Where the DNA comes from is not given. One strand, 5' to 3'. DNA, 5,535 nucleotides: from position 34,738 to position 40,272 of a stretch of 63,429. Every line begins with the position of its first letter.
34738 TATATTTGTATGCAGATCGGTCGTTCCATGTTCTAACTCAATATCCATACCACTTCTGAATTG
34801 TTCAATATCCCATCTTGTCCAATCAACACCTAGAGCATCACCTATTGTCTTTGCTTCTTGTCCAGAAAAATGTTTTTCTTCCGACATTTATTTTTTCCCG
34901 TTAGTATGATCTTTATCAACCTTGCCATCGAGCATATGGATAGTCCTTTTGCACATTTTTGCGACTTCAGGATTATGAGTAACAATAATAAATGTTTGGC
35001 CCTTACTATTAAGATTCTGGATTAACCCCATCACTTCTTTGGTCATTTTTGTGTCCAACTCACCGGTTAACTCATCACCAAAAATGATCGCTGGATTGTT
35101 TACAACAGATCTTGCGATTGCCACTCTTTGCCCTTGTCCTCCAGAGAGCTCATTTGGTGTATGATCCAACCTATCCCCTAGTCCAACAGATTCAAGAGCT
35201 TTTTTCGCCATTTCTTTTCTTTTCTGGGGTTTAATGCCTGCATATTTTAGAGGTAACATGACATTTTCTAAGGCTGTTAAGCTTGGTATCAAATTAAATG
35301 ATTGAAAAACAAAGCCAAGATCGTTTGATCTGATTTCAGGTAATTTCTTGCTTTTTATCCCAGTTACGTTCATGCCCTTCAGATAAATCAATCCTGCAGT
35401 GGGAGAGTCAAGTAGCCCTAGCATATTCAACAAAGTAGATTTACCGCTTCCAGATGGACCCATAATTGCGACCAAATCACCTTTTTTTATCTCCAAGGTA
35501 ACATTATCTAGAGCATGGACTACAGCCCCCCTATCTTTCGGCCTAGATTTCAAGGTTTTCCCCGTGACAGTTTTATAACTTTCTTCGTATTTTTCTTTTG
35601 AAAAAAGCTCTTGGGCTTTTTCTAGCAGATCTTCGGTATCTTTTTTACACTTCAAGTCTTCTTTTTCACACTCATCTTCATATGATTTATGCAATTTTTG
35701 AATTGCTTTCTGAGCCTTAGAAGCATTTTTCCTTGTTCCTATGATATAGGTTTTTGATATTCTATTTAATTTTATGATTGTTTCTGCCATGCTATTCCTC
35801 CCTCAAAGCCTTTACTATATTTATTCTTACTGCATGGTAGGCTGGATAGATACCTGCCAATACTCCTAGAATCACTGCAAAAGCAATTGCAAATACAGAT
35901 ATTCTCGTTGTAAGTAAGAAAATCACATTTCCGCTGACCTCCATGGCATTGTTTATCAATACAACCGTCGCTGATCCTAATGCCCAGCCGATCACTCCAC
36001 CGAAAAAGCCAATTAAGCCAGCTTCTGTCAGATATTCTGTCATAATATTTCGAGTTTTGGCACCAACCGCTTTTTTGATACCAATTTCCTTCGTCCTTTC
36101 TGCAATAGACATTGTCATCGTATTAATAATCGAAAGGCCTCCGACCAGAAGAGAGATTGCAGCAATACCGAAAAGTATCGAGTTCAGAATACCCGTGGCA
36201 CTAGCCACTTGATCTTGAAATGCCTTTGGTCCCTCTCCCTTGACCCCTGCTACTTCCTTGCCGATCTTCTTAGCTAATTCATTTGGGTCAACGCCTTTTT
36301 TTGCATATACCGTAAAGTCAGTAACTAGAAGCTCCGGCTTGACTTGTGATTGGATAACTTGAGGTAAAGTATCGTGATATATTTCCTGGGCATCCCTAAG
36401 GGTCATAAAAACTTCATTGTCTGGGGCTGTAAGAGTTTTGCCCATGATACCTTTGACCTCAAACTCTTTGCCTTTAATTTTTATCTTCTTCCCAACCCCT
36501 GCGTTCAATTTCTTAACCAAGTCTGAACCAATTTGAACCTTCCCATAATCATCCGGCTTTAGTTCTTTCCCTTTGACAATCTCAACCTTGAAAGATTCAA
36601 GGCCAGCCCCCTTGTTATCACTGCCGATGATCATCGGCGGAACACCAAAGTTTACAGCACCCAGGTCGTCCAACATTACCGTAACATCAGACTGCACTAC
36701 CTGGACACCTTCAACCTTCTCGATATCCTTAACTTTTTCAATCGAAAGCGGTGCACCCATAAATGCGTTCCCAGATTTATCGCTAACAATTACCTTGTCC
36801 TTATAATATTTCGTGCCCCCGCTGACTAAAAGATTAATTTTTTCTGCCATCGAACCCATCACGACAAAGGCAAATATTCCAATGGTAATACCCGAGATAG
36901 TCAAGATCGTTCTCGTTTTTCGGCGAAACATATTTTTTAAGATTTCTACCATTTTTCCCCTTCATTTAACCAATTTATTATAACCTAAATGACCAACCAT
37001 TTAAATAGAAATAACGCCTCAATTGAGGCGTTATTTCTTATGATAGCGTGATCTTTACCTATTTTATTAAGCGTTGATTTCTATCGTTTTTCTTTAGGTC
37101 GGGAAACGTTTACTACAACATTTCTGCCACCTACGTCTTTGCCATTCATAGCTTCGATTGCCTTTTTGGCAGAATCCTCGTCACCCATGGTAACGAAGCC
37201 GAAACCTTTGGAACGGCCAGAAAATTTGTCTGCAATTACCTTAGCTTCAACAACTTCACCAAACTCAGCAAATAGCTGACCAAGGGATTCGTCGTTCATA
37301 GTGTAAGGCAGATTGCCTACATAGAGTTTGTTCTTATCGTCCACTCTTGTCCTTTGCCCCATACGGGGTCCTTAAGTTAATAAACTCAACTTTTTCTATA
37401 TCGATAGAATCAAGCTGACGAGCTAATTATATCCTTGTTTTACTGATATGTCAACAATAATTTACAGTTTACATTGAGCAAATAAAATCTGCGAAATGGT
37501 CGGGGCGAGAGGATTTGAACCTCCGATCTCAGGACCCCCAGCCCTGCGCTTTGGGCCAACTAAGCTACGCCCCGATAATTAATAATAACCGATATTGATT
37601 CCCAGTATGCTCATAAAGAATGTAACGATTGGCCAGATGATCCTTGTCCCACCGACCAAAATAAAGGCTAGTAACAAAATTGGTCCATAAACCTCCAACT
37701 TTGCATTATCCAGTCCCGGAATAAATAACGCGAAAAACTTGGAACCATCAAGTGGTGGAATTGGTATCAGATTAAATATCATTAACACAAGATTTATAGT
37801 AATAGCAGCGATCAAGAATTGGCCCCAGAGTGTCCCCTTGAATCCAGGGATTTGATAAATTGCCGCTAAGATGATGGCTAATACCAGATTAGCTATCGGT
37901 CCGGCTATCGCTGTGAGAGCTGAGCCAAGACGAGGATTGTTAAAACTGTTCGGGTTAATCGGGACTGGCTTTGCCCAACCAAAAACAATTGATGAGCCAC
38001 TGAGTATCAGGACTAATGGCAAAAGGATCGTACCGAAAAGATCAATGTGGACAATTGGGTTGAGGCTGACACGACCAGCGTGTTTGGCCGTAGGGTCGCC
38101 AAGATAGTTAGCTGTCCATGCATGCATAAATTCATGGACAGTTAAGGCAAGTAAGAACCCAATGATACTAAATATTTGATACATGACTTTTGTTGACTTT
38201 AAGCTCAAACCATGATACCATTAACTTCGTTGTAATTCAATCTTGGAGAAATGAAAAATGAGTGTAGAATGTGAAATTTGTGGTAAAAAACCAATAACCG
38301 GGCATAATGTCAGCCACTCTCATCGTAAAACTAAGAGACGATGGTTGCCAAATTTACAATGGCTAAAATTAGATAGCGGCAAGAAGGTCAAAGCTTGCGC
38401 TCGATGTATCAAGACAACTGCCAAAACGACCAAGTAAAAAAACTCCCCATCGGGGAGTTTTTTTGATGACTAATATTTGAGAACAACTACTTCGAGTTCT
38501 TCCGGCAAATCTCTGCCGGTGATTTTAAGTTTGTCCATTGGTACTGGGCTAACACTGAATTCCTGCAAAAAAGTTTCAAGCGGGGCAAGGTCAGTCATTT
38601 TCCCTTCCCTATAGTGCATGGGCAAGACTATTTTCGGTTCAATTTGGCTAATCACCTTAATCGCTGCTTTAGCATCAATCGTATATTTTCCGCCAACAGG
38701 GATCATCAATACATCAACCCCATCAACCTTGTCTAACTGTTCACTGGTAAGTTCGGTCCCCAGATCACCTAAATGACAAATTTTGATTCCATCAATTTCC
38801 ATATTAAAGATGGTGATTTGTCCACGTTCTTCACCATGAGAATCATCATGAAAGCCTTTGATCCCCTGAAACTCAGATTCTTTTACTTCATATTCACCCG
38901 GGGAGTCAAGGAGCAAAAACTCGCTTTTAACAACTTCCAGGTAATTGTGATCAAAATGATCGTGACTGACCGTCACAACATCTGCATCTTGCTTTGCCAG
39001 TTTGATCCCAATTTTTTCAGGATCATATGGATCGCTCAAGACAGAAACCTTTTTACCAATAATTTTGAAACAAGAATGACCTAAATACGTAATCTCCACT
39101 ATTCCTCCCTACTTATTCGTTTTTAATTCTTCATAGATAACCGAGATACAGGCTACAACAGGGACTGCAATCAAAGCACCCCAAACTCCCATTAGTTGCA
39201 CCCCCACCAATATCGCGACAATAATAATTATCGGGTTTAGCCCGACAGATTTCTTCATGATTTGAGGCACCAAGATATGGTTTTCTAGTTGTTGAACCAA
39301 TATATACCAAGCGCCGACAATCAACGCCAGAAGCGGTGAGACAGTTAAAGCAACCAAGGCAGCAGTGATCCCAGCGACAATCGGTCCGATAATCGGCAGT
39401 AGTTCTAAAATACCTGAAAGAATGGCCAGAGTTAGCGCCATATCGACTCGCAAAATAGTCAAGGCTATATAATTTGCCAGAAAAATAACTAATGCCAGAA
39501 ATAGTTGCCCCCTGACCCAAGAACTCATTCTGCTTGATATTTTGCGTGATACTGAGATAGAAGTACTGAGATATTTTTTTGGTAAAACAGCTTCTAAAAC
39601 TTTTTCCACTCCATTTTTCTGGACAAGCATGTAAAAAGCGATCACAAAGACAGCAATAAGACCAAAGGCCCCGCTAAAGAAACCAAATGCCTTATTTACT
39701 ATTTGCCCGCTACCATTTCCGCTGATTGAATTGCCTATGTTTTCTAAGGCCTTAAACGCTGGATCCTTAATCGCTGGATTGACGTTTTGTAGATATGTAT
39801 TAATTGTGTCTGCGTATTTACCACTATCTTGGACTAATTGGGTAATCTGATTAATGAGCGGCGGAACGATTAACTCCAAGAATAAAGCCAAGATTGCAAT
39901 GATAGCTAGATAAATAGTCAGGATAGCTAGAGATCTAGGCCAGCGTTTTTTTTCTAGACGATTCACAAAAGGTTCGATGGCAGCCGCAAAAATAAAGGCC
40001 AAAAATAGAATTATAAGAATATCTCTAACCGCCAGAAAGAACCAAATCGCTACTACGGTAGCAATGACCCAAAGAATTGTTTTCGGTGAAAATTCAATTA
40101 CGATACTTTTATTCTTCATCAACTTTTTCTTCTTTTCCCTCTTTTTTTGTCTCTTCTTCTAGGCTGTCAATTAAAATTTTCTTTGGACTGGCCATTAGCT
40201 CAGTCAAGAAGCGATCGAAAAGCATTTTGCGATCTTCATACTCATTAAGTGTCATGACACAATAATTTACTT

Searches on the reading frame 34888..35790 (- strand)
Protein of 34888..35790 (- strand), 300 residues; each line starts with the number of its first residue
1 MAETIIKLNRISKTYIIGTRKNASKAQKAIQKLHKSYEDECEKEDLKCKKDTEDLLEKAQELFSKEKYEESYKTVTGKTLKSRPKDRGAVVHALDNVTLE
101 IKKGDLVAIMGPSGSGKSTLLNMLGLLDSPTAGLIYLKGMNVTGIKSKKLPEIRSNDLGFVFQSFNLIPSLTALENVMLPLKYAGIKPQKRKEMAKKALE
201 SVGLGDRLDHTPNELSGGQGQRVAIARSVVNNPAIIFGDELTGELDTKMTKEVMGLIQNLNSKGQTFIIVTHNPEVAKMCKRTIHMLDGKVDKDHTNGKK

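Call 22: search_protein_families(library=pfam, proteins=[window:34888-35790:-], max_evalue=0.0001)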
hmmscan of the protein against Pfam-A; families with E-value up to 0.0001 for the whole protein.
window:34888-35790:- (300 aa): 5 families
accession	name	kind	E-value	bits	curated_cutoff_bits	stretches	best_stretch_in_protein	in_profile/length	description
PF00005.33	ABC_tran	-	6.5e-31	108.2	25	1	94-242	1-136/137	ABC transporter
PF02463.25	SMC_N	-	2.6e-08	34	40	1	211-286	133-211/220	RecF/RecN/SMC N terminal domain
PF13304.12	AAA_21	-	3.1e-07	31.2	27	0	234-276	260-302/304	AAA domain, putative AbiEii toxin, Type IV TA system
PF13555.12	AAA_29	-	2.5e-05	24.4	27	1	93-121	11-39/61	P-loop containing region of AAA domain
PF03193.22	RsgA_GTPase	-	9.1e-05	22.8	30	0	54-124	64-126/174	RsgA GTPase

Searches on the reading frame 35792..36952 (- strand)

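Call 22: search_protein_families(library=pfam, proteins=[window:35792-36952:-], max_evalue=0.0001)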
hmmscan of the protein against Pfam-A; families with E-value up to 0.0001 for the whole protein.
window:35792-36952:- (386 aa): 2 families
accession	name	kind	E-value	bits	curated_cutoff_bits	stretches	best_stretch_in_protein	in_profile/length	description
PF02687.27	FtsX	-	5.6e-20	72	25.5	1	263-379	3-120/120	FtsX-like permease C-terminal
PF12704.14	MacB_PCD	-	4.2e-19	70.1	27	1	15-231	1-205/207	MacB-like periplasmic core domain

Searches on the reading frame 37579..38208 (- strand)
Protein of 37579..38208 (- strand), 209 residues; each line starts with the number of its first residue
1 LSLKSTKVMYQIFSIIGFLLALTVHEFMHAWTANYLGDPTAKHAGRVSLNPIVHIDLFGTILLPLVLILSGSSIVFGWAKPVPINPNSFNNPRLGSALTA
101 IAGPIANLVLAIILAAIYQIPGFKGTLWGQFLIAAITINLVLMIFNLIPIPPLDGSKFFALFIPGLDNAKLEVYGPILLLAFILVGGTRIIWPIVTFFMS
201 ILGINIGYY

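Call 22: search_protein_families(library=pfam, proteins=[window:37579-38208:-], max_evalue=0.0001)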
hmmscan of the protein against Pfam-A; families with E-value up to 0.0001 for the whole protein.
window:37579-38208:- (209 aa): 1 family
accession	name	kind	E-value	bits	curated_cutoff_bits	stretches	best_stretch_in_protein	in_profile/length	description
PF02163.28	Peptidase_M50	-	3.2e-14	53.2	27.2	2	15-118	3-100/221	Peptidase family M50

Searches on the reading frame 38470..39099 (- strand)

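Call 22: search_protein_families(library=pfam, proteins=[window:38470-39099:-], max_evalue=0.0001)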
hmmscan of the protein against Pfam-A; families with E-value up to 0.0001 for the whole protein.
window:38470-39099:- (209 aa): 2 families
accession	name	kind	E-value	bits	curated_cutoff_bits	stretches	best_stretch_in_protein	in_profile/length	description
PF13483.12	Lactamase_B_3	-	2.4e-54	184.1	24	1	2-162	1-160/160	Beta-lactamase superfamily domain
PF12706.13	Lactamase_B_2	-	1.4e-09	38.3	27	1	79-163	107-200/200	Beta-lactamase superfamily domain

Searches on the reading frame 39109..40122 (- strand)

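Call 22: search_protein_families(library=pfam, proteins=[window:39109-40122:-], max_evalue=0.0001)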
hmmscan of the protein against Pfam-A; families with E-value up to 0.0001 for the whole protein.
window:39109-40122:- (337 aa): 1 family
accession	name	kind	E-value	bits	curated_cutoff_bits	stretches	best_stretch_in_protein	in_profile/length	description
PF01594.21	AI-2E_transport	-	1.6e-62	212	34.3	1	17-333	6-326/327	AI-2E family transporter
